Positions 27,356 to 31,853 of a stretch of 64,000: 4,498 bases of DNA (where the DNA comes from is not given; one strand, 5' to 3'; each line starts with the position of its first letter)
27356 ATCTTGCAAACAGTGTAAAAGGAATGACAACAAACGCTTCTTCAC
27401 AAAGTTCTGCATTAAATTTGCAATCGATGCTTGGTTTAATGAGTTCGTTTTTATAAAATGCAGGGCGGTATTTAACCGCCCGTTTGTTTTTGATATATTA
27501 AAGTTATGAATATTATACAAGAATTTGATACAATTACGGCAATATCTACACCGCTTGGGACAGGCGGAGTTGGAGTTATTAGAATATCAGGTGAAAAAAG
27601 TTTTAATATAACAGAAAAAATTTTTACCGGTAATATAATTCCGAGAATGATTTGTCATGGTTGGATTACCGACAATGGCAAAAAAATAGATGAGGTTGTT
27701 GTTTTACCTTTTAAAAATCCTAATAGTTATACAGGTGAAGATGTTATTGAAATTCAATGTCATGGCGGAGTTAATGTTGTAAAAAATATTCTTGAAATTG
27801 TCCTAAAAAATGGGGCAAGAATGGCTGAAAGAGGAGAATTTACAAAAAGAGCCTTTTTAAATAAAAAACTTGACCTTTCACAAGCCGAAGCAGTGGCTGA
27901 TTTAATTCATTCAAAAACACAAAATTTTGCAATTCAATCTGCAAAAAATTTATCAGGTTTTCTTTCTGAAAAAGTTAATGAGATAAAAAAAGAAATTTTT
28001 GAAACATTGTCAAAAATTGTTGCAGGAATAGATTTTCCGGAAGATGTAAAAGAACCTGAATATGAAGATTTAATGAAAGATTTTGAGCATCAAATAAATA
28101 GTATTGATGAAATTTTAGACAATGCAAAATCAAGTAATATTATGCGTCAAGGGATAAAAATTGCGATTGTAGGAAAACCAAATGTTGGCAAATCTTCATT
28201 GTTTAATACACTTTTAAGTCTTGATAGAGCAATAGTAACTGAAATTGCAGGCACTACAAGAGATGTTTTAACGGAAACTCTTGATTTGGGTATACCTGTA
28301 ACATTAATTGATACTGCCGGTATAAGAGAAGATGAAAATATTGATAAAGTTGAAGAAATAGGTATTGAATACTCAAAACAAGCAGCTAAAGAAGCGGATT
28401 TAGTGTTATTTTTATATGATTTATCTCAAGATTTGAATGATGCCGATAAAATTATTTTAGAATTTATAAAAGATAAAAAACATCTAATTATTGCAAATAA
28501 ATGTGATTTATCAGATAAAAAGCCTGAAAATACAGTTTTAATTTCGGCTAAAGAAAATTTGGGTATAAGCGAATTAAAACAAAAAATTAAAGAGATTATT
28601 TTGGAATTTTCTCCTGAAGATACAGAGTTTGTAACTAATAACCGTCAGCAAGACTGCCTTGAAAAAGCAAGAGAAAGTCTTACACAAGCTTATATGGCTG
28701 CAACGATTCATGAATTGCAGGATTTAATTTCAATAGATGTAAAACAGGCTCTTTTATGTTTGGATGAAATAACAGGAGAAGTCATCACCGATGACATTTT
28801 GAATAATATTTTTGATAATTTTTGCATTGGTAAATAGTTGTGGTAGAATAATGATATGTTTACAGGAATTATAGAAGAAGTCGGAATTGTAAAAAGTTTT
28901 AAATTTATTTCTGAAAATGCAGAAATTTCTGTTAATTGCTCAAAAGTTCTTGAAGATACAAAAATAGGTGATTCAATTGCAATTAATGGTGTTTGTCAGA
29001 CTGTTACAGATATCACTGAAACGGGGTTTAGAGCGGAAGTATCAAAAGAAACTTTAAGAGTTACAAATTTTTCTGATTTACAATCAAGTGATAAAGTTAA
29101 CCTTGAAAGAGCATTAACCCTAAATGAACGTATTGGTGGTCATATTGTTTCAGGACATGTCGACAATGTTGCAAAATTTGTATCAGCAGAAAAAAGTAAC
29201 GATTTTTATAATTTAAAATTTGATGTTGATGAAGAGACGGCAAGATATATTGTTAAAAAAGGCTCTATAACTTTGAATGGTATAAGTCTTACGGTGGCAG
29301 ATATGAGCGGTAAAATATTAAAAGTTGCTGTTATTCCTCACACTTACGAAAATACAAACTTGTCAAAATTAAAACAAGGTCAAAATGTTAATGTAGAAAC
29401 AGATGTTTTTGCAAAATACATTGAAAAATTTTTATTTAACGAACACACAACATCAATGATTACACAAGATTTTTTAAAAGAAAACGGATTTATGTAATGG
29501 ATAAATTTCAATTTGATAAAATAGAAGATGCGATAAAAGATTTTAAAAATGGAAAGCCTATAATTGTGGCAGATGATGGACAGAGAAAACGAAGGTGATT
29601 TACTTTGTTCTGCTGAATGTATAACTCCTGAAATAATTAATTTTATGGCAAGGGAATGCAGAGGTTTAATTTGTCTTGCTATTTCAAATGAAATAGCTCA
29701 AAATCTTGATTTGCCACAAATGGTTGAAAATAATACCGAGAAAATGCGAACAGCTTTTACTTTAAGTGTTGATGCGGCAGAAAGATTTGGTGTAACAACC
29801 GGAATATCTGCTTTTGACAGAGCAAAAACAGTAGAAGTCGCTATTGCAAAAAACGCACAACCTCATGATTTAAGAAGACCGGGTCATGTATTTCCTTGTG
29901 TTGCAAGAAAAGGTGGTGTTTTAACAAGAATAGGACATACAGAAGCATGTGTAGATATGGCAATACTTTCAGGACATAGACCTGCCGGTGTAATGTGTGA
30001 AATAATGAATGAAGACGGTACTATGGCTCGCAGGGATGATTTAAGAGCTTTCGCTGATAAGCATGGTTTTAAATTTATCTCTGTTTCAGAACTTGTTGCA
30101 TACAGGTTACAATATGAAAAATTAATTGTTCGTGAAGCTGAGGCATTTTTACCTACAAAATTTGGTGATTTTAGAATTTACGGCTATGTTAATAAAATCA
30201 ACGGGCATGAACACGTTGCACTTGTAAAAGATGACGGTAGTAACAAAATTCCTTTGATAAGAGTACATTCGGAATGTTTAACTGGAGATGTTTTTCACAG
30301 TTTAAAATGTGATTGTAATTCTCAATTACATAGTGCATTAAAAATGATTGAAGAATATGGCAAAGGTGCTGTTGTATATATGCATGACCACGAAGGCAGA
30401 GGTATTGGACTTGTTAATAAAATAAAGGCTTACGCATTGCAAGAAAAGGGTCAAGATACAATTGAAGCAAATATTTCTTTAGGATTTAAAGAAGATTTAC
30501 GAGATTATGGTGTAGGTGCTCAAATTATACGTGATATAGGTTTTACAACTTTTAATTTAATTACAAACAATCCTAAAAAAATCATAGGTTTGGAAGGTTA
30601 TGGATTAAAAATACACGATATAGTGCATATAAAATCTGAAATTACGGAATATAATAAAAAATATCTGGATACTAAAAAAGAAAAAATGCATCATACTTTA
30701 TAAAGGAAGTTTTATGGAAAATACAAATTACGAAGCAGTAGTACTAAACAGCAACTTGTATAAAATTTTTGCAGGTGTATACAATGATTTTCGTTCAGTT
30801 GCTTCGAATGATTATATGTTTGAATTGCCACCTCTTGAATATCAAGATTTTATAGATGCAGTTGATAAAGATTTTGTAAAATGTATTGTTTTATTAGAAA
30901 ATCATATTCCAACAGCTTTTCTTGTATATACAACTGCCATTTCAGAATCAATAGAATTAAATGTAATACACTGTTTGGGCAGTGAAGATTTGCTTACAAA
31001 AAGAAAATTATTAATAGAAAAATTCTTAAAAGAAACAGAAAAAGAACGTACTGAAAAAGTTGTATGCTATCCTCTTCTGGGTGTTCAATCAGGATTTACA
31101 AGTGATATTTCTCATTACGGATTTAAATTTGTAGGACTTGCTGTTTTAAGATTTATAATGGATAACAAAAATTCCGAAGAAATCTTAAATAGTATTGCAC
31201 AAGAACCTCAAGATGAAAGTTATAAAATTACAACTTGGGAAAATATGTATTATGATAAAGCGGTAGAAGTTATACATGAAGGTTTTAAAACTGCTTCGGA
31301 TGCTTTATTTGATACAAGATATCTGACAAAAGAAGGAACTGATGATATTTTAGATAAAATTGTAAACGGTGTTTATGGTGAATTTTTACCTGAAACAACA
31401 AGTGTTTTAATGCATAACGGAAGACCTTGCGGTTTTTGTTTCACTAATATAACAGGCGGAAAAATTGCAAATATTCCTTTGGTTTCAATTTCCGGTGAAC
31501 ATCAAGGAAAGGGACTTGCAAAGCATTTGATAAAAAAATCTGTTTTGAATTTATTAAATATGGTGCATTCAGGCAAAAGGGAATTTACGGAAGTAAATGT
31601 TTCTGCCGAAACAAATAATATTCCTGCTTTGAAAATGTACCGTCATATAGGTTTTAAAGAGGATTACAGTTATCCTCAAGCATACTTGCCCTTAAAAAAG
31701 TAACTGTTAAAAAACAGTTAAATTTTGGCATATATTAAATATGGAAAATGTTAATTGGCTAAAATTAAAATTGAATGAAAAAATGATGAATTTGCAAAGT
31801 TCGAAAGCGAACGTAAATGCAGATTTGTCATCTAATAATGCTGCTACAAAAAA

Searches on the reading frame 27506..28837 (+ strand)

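Call 49: search_protein_families(library=pfam, proteins=[window:27506-28837:+], max_evalue=0.0001)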
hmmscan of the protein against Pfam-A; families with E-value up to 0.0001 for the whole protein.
window:27506-28837:+ (443 aa): 5 families
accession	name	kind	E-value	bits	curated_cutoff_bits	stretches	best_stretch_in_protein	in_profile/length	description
PF12631.12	MnmE_helical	-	1.8e-51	175.7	40.1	1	124-440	1-211/211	MnmE helical domain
PF10396.14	TrmE_N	-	1.7e-42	144.8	29.8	1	9-121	1-117/117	GTP-binding protein TrmE N-terminus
PF01926.29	MMR_HSR1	-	4.7e-26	91.6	21.9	1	218-332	1-113/113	50S ribosome-binding GTPase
PF02421.24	FeoB_N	-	7.5e-08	32.5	27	1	218-340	2-122/156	Ferrous iron transport protein B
PF00350.29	Dynamin_N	-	1.1e-05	25.9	27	0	265-326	103-158/168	Dynamin family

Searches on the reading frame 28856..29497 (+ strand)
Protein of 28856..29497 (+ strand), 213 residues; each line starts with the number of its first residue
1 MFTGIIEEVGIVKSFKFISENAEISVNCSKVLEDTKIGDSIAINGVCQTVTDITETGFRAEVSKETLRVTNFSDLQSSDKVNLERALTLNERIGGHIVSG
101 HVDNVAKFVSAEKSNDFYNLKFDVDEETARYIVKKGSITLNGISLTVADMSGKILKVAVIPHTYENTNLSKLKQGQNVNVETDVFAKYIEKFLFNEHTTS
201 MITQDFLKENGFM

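Call 49: search_protein_families(library=pfam, proteins=[window:28856-29497:+], max_evalue=0.0001)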
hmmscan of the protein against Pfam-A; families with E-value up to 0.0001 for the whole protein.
window:28856-29497:+ (213 aa): 1 family
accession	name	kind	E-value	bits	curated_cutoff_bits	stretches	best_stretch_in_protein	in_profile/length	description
PF00677.23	Lum_binding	-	5e-47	158.3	27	2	99-183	1-86/86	Lumazine binding domain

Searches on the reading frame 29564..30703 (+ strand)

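Call 49: search_protein_families(library=pfam, proteins=[window:29564-30703:+], max_evalue=0.0001)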
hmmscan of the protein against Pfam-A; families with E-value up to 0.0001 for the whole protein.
window:29564-30703:+ (379 aa): 2 families
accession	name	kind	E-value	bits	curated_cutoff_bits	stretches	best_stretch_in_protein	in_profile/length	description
PF00926.24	DHBP_synthase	-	1.2e-74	250.5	26.4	1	5-180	19-191/191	3,4-dihydroxy-2-butanone 4-phosphate synthase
PF00925.25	GTP_cyclohydro2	-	1.3e-67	226.9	23.3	1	191-354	3-164/165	GTP cyclohydrolase II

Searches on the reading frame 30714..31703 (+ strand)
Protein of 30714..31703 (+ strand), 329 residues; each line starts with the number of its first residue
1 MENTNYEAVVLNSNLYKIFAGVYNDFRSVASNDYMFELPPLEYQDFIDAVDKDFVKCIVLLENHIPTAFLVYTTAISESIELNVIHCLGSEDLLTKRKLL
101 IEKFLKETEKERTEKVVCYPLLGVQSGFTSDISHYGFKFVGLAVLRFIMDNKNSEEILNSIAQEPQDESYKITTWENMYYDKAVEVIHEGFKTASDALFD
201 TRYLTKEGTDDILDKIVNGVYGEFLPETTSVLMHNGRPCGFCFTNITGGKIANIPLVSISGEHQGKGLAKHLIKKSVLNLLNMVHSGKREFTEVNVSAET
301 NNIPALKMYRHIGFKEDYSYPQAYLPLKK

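Call 49: search_protein_families(library=pfam, proteins=[window:30714-31703:+], max_evalue=0.0001)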
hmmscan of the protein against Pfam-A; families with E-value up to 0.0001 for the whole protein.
window:30714-31703:+ (329 aa): 2 families
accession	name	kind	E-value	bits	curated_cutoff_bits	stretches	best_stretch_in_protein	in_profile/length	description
PF13508.13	Acetyltransf_7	-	3e-07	31.2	27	1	231-316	7-84/84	Acetyltransferase (GNAT) domain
PF00583.31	Acetyltransf_1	-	1.2e-05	26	20.7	1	226-314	32-116/116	Acetyltransferase (GNAT) family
